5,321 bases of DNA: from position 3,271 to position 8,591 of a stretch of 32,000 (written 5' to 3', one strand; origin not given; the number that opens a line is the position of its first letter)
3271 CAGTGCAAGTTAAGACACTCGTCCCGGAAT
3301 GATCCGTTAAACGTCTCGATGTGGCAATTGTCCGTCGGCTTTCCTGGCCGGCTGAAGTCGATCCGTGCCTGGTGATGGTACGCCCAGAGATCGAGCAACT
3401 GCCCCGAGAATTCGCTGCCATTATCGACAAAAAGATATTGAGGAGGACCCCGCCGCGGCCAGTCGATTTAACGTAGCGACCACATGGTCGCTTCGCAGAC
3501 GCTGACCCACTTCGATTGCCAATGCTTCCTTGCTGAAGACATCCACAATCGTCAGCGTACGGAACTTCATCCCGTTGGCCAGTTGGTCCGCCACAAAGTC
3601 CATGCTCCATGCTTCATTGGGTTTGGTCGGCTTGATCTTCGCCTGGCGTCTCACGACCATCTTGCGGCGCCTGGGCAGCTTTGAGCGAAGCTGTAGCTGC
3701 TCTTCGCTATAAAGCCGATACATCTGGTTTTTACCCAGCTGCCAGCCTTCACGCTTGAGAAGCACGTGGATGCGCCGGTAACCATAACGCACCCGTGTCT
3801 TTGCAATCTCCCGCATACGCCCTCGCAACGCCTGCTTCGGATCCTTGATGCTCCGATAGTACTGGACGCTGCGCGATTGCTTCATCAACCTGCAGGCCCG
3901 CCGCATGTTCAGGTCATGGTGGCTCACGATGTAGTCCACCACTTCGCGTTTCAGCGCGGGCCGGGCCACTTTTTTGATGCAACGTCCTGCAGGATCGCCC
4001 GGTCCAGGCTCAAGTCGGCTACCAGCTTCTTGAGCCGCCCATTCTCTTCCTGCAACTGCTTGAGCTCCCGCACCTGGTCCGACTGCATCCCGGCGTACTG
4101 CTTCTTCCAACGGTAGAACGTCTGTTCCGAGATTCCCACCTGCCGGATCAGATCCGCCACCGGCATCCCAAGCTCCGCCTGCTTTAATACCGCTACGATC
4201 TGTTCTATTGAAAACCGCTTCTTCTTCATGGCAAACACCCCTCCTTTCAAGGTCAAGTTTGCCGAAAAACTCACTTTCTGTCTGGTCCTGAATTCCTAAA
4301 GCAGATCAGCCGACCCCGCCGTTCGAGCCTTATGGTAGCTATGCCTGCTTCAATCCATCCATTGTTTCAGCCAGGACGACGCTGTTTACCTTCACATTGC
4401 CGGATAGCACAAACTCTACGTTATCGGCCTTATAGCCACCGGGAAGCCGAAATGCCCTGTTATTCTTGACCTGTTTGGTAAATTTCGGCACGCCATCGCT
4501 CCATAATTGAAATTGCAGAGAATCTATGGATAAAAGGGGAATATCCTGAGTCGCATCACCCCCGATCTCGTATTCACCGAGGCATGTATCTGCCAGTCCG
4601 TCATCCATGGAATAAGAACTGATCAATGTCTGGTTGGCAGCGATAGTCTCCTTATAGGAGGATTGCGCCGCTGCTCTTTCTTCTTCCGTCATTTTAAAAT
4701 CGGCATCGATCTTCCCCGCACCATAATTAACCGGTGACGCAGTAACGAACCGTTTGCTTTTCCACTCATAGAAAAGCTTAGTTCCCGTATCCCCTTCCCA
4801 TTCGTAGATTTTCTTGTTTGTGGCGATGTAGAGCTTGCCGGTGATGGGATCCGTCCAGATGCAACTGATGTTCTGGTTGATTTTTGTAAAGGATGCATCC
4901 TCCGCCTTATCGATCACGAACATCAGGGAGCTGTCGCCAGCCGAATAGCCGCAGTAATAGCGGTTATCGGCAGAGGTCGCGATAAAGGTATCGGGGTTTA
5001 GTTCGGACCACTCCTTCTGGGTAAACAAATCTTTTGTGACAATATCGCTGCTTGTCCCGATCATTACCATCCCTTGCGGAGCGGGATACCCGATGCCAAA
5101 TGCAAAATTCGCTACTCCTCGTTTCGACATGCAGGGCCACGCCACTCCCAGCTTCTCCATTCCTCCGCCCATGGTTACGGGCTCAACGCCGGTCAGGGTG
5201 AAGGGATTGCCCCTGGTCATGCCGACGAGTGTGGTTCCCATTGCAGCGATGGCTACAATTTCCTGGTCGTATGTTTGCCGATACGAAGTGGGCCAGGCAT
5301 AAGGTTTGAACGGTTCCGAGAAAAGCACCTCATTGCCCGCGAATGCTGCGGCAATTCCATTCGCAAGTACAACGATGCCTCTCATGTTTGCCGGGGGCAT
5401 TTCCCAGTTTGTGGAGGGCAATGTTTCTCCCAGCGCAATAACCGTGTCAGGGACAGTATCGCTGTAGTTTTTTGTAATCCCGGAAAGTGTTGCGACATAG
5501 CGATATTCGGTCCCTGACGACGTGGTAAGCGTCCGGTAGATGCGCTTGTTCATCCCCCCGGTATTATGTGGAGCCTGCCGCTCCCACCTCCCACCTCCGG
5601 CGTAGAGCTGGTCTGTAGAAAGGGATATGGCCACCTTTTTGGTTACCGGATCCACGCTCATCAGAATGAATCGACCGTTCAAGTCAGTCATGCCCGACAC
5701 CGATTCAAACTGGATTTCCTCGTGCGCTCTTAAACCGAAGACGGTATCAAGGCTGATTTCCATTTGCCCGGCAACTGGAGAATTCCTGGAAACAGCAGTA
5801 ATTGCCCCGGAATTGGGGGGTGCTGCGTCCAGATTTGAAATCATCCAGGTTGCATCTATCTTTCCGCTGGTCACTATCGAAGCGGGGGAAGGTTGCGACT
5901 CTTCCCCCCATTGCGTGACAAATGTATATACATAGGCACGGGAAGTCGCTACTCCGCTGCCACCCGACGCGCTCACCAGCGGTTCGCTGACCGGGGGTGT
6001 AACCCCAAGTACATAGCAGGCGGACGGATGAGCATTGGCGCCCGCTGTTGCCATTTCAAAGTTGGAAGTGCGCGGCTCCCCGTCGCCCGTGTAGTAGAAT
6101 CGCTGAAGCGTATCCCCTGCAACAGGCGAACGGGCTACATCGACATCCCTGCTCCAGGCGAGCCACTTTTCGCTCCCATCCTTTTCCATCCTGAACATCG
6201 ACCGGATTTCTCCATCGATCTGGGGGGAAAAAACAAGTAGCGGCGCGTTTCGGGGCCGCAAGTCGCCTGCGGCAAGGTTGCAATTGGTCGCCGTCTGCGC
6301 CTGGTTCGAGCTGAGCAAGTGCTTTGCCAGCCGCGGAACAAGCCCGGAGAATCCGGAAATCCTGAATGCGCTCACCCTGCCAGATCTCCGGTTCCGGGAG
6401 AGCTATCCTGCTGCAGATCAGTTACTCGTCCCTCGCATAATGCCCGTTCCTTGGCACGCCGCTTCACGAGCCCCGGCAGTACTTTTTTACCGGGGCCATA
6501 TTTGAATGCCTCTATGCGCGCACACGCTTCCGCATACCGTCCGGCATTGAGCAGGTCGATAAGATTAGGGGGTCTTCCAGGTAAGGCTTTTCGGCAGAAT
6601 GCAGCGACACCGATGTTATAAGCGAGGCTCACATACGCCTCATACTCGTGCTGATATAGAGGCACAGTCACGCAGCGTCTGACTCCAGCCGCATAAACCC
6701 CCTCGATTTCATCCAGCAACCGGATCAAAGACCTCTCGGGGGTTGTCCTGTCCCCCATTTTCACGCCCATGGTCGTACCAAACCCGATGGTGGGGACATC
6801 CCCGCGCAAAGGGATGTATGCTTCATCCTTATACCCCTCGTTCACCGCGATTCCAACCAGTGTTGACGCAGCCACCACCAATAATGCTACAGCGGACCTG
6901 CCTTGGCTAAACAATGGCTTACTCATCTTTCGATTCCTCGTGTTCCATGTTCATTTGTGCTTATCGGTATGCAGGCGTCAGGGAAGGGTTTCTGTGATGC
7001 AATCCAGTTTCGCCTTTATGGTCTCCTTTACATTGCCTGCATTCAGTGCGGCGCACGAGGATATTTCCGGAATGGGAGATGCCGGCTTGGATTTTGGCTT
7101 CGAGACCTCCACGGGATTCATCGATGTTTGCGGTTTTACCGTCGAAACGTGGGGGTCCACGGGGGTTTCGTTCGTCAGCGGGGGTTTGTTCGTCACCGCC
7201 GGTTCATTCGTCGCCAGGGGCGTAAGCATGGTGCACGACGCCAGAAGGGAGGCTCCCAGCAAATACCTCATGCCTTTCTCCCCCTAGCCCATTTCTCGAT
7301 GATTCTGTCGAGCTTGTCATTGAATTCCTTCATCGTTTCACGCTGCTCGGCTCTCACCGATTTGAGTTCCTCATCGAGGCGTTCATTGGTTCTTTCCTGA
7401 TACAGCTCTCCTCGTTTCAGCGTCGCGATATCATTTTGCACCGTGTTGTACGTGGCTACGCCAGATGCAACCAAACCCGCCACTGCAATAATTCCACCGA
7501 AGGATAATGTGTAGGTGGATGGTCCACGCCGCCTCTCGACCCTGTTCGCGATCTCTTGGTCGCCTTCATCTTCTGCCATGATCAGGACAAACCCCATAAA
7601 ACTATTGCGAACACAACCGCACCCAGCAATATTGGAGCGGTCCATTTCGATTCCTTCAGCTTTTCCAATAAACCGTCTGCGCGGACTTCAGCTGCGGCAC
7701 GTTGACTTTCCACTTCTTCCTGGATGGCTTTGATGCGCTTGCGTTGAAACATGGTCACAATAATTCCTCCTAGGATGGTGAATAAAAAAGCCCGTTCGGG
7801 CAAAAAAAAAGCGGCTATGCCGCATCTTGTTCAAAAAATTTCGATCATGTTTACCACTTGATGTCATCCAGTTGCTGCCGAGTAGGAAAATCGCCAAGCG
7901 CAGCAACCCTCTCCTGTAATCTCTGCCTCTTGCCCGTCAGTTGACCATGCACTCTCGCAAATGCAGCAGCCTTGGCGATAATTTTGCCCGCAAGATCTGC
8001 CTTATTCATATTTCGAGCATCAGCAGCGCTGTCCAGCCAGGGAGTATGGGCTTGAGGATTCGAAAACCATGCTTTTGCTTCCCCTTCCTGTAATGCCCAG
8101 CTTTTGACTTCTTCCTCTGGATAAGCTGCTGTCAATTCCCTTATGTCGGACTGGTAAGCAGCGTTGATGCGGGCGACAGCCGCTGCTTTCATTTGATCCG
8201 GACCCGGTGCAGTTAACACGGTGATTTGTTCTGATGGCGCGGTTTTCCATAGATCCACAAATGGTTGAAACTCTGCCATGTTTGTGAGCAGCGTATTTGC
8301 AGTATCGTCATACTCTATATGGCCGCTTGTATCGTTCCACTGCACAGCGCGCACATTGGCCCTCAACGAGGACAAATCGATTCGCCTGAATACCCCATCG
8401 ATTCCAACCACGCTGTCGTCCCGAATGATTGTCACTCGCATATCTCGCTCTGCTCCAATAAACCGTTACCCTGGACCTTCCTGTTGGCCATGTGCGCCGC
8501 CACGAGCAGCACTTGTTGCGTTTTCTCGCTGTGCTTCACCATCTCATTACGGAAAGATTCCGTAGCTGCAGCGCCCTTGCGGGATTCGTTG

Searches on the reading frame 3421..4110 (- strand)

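Call 24: search_protein_families(library=pfam, proteins=[window:3421-4110:-], max_evalue=0.1)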
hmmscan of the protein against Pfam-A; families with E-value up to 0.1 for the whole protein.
window:3421-4110:- (229 aa): 2 families
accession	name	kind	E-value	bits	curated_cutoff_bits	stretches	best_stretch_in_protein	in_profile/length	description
PF00665.32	rve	-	5.2e-10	39.9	32.6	1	162-220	2-61/102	Integrase core domain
PF13276.12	HTH_21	-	6.7e-08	33.1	28.1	1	92-144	3-57/60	HTH-like domain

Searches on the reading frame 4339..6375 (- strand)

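Call 24: search_protein_families(library=pfam, proteins=[window:4339-6375:-], max_evalue=0.1)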
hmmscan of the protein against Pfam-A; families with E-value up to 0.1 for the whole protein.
window:4339-6375:- (678 aa): 1 family
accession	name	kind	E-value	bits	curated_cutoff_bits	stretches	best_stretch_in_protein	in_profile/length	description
PF16190.11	E1_FCCH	-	0.089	13.3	29.5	0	210-235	11-36/70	Ubiquitin-activating enzyme E1 FCCH domain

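Call 42: search_protein_families(library=phrogs, proteins=[window:4339-6375:-], max_evalue=0.001)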
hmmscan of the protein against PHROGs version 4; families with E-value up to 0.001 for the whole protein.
window:4339-6375:- (678 aa): 2 families
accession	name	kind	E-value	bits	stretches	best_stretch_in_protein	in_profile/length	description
phrog_511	-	head and packaging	7.6e-158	528.4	1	1-677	319-860/862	internal virion protein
phrog_17680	-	unknown function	1.1e-47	164.2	2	1-175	1-178/356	-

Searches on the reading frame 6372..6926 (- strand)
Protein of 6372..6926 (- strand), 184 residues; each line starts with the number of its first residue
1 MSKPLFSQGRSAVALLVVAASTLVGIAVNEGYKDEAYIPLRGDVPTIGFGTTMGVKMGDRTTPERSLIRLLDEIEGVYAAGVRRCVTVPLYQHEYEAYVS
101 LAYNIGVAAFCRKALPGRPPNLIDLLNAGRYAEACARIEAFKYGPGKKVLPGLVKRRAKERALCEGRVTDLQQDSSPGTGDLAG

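Call 24: search_protein_families(library=pfam, proteins=[window:6372-6926:-], max_evalue=0.1)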
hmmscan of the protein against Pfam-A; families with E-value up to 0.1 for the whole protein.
window:6372-6926:- (184 aa): 1 family
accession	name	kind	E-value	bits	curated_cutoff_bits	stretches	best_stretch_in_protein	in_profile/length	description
PF00959.24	Phage_lysozyme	-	2.3e-27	96.2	22.3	1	30-160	4-125/125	Phage lysozyme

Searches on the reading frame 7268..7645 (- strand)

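Call 24: search_protein_families(library=pfam, proteins=[window:7268-7645:-], max_evalue=0.1)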
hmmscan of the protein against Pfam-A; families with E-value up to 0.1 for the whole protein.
window:7268-7645:- (125 aa): 3 families
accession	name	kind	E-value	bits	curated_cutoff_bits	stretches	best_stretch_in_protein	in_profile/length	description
PF04977.20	DivIC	-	0.013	15.8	28.9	1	52-99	5-52/80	Septum formation initiator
PF07956.16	DUF1690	-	0.017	16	29.7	1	76-115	25-64/139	Protein of Unknown function (DUF1690)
PF05064.18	Nsp1_C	-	0.064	13.5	24.1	0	71-105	55-89/114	Nsp1-like C-terminal region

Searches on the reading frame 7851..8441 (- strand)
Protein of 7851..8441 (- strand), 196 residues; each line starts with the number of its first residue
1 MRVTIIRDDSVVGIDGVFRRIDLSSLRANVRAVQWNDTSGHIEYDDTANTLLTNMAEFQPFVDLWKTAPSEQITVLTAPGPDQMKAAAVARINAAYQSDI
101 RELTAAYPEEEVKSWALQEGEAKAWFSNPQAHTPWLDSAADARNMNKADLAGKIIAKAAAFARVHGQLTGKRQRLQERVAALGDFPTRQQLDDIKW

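Call 24: search_protein_families(library=pfam, proteins=[window:7851-8441:-], max_evalue=0.1)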
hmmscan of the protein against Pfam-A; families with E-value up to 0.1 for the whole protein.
window:7851-8441:- (196 aa): 0 families

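Call 42: search_protein_families(library=phrogs, proteins=[window:7851-8441:-], max_evalue=0.001)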
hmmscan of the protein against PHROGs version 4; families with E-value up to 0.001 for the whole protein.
window:7851-8441:- (196 aa): 2 families
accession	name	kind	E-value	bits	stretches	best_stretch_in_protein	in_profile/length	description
phrog_2618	-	unknown function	1.3e-24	88.1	1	82-186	76-182/197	-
phrog_1604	-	unknown function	5e-11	43.6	1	84-179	103-198/251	-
